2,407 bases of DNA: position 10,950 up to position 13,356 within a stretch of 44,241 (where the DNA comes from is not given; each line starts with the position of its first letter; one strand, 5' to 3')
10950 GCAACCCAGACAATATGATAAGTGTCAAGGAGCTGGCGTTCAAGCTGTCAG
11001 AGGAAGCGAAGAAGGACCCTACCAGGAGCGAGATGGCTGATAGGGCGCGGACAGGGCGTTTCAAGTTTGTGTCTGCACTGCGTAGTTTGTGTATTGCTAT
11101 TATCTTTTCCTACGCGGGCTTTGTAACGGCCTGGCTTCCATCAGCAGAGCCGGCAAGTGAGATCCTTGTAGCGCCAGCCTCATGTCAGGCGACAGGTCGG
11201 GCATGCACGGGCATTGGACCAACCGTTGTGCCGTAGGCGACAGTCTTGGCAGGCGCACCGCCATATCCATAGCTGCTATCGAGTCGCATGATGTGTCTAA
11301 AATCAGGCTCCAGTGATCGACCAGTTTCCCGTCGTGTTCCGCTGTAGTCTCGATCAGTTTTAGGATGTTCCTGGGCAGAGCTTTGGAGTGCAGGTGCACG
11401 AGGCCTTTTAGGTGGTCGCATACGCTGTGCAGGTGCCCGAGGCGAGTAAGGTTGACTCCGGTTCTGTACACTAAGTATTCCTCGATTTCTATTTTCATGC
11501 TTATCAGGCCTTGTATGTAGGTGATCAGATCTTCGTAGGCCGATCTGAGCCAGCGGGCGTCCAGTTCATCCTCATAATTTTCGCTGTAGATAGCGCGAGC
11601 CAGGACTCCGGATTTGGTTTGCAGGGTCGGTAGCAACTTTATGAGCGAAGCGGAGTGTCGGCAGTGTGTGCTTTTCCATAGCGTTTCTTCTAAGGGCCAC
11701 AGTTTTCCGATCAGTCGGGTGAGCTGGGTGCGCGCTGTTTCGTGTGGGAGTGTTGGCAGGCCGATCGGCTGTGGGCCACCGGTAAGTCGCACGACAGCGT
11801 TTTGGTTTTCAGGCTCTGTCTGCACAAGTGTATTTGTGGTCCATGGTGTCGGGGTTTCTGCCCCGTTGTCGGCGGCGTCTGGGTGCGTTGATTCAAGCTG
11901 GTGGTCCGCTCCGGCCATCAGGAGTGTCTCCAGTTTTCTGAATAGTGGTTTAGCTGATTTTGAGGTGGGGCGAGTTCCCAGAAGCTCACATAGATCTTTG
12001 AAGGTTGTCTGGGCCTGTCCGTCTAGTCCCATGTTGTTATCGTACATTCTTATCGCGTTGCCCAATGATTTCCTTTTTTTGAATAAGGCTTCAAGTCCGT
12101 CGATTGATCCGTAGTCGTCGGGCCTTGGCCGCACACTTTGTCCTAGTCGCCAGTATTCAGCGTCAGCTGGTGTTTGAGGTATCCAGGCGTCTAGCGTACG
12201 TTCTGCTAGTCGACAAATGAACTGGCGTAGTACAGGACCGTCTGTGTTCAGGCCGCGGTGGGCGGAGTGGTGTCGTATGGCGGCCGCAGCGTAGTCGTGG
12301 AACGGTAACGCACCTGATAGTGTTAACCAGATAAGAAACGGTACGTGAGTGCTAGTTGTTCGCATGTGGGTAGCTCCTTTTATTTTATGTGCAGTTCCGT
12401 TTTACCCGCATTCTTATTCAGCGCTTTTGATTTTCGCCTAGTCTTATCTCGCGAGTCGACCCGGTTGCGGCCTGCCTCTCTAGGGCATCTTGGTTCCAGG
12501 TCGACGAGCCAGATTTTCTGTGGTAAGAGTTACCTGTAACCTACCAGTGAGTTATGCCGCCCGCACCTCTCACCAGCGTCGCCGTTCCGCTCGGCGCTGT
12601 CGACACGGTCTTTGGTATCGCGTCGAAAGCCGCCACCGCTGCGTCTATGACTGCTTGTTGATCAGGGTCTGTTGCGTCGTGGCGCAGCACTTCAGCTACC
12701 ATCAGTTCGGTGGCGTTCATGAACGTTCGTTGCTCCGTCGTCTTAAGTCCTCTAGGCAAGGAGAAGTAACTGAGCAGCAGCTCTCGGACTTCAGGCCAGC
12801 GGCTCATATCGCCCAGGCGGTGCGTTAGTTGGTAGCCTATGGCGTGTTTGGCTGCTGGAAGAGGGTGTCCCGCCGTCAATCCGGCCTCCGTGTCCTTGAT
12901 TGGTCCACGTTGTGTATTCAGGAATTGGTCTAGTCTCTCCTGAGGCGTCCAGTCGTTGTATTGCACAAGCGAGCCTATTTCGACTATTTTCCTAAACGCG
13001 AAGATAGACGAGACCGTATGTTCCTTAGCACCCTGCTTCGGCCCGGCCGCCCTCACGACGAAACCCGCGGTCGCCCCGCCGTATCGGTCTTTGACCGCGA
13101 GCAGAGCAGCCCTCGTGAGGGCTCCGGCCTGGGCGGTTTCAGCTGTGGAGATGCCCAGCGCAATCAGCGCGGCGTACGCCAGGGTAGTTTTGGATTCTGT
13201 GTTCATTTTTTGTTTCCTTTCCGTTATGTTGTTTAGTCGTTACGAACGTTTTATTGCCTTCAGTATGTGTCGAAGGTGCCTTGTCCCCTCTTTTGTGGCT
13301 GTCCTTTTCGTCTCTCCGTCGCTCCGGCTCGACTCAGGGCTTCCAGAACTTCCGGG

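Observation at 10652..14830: Compositionally foreign ~4 kb island with a four-gene operon of exported orphan proteins (beta-barrel OMP plus three signal-peptide proteins)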

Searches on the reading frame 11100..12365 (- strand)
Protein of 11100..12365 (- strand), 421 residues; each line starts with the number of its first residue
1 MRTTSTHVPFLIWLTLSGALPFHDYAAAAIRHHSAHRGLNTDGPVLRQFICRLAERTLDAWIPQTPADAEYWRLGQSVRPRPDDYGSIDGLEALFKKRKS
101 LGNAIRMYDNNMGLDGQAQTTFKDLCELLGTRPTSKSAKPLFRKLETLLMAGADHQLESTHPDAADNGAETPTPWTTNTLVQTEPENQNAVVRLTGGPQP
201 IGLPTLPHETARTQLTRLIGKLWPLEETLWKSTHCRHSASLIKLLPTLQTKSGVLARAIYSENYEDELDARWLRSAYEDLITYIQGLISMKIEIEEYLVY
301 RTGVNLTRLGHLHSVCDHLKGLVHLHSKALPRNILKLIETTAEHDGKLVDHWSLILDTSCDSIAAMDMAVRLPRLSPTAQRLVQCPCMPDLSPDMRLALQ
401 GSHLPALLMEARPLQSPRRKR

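Call 3: search_protein_families(library=pfam, proteins=[window:11100-12365:-], max_evalue=0.1)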
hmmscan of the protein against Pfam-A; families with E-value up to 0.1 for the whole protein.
window:11100-12365:- (421 aa): 0 families

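Call 4: search_protein_families(library=ncbifam, proteins=[window:11100-12365:-], max_evalue=0.1)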
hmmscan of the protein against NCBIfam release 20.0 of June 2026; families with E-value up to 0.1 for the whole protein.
window:11100-12365:- (421 aa): 0 families

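Call 14: find_encoding_contigs(protein=window:11100-12365:-, flank=10000, max_places=10)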
Protein window:11100-12365:- (421 aa): no gene with exactly this product is on record in the collection.

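Call 18: find_homologous_proteins(query=window:11100-12365:-, max_evalue=0.01)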
Query window:11100-12365:- (421 aa): 1 proteins with E <= 0.01 among 8000 candidates.
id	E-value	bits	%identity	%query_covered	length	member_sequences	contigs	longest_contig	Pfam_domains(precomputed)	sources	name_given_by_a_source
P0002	4.2e-209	713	100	75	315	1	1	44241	-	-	-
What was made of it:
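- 11100..12365 (-): p421: 421-aa ORFan with a Sec-type N-terminus (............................). It is predicted all-helical with a polar linker at about residues 161-207 and a His/Cys-rich duplicated motif. AAGGAG lies 8 nt upstream of the ATG. Only itself among 5.8e9 protein clusters (call 18).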

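Call 19: search_protein_families(library=phrogs, proteins=[window:11100-12365:-], max_evalue=0.1)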
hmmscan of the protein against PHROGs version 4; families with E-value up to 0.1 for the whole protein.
window:11100-12365:- (421 aa): 0 families

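Call 22: search_solved_structures(query=window:11100-12365:-, max_evalue=10)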
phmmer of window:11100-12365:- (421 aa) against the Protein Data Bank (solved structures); distinct sequences matched with E-value up to 10: 0.

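Call 37: search_protein_families(library=pfam, proteins=[window:11100-12365:-], max_evalue=10)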
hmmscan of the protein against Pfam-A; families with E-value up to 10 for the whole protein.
window:11100-12365:- (421 aa): 0 families

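Call 43: predict_structure(protein=window:11100-12365:-)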
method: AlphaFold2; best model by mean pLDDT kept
length: 421 residues; sequences in the alignment: 1
mean_pLDDT: 41.8   pTM: 0.28
mean pLDDT of the five models: 41.8, 37.9, 33.9, 33.8, 29.3
residues with pLDDT >= 90: 0; 70-90: 0; 50-70: 64; < 50: 357
segments of 3 or more residues with pLDDT < 50: 1-21, 23-25, 34-42, 62-114, 135-137, 154-222, 231-248, 251-285, 287-421
pLDDT, mean of each block of 10 residues (from residue 1): 37 38 50 47 50 53 45 44 40 45 45 49 51 50 57 46 32 29 28 26 34 46 49 40 46 46 40 46 48 39 36 41 35 35 36 37 39 40 37 42 39 39 43
secondary structure, 60 per line:
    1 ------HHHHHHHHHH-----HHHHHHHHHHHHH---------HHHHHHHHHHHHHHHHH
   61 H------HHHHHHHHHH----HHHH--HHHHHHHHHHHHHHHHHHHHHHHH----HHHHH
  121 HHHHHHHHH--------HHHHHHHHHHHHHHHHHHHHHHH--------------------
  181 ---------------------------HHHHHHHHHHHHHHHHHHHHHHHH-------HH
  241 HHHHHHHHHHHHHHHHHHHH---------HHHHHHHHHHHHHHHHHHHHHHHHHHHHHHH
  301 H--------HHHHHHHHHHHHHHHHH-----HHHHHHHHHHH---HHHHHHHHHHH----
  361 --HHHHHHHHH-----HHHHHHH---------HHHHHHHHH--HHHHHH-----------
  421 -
elements in order: H7-16 H22-34 H44-61 H68-77 H82-85 H88-111 H116-129 H138-160 H208-231 H239-260 H270-301 H310-326 H332-342 H346-356 H363-371 H377-383 H393-401 H404-409
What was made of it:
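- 11100..12365 (-): AF2 pLDDT 41.8 with helices only (call 43).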

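Call 44: find_related_loci(query=window:11100-12365:-, collection=metagenome_contigs, flank=10000)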
Query window:11100-12365:- (421 aa) in metagenome_contigs; peptide patterns used: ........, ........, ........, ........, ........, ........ (x = any residue, [..] = any of these).
78 stretches matched a pattern; 1 encode a relative of the query (tblastn E <= 1e-3); 1 distinct loci.
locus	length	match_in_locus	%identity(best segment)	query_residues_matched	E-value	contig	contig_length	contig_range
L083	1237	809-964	45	365-409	2e-6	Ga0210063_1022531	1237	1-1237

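Call 64: find_encoding_contigs(protein=P0002, flank=10000, max_places=10)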
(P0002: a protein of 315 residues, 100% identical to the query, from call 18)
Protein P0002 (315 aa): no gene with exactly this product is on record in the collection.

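Call 71: search_protein_families(library=padloc, proteins=[window:11100-12365:-], max_evalue=0.1)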
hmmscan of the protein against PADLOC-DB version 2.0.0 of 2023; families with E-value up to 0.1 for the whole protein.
window:11100-12365:- (421 aa): 0 families

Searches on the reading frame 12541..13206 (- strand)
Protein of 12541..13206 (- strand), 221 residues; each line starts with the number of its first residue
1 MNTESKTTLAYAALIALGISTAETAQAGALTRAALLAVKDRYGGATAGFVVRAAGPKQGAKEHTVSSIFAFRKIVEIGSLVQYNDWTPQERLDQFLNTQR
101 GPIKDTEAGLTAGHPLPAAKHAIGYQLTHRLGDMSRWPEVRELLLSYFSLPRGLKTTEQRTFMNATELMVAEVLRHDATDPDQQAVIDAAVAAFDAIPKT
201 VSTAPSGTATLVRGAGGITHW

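Call 3: search_protein_families(library=pfam, proteins=[window:12541-13206:-], max_evalue=0.1)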
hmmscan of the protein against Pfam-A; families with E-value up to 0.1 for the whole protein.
window:12541-13206:- (221 aa): 0 families

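Call 4: search_protein_families(library=ncbifam, proteins=[window:12541-13206:-], max_evalue=0.1)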
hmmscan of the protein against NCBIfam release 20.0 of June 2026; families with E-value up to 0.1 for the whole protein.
window:12541-13206:- (221 aa): 0 families

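Call 15: find_encoding_contigs(protein=window:12541-13206:-, flank=10000, max_places=10)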
Protein window:12541-13206:- (221 aa): 1 contig read that carries it; 1 place shown.
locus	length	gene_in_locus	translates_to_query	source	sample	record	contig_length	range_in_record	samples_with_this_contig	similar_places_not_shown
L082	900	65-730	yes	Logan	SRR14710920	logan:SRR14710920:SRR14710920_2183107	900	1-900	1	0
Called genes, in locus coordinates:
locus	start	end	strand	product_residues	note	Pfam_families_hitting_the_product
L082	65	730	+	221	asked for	-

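Call 19: search_protein_families(library=phrogs, proteins=[window:12541-13206:-], max_evalue=0.1)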
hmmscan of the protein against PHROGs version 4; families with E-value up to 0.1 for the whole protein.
window:12541-13206:- (221 aa): 0 families

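Call 35: find_homologous_proteins(query=window:12541-13206:-, max_evalue=0.01)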
Query window:12541-13206:- (221 aa): 1 proteins with E <= 0.01 among 1790 candidates.
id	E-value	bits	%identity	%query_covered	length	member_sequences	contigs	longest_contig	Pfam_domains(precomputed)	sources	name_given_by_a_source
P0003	1.9e-139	480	100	100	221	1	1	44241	-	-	-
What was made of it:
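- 12541..13206 (-): p221: 221-aa ORFan with a Sec-type N-terminus (cleavage predicted after AQA). AAAGGAA lies 8 nt upstream. Only itself among 5.8e9 clusters (call 35).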

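Call 37: search_protein_families(library=pfam, proteins=[window:12541-13206:-], max_evalue=10)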
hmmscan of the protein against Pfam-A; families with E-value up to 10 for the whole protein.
window:12541-13206:- (221 aa): 1 family
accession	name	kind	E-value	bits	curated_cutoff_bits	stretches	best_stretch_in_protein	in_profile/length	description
PF13559.11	DUF4129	-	3.7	8.1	24.8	1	4-47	18-56/69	Domain of unknown function (DUF4129)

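Call 70: search_solved_structures(query=window:12541-13206:-, max_evalue=10)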
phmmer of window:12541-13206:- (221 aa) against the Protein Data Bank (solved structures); distinct sequences matched with E-value up to 10: 2.
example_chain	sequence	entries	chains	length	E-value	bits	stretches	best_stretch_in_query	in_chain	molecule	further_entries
9qcj_A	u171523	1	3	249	0.036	17.1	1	62-130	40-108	Major phosphate-irrepressible acid phosphatase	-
9qci_A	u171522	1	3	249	0.18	14.8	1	62-130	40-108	Major phosphate-irrepressible acid phosphatase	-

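Call 71: search_protein_families(library=padloc, proteins=[window:12541-13206:-], max_evalue=0.1)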
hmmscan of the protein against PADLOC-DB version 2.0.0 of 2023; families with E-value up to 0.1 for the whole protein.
window:12541-13206:- (221 aa): 0 families

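Call 72: search_solved_structures(query=window:12541-13206:-, max_evalue=1, show_alignments=2)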
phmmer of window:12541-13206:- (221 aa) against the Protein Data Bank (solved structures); distinct sequences matched with E-value up to 1: 2.
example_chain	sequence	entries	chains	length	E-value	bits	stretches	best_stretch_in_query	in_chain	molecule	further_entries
9qcj_A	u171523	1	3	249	0.036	17.1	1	62-130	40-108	Major phosphate-irrepressible acid phosphatase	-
9qci_A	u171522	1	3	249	0.18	14.8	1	62-130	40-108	Major phosphate-irrepressible acid phosphatase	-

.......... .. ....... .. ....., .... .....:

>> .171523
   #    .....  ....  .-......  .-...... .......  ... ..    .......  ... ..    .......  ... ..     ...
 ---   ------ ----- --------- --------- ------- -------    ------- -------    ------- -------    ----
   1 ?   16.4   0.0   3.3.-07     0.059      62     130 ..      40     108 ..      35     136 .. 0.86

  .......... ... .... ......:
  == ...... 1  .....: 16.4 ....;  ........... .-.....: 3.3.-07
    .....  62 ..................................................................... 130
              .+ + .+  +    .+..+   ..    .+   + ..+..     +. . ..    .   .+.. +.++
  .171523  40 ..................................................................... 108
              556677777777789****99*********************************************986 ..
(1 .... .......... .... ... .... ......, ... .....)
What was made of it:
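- On Class A acid phosphatase / PAP2 (p221): Single-sequence hit to PhoC at E=0.036 (call 72).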
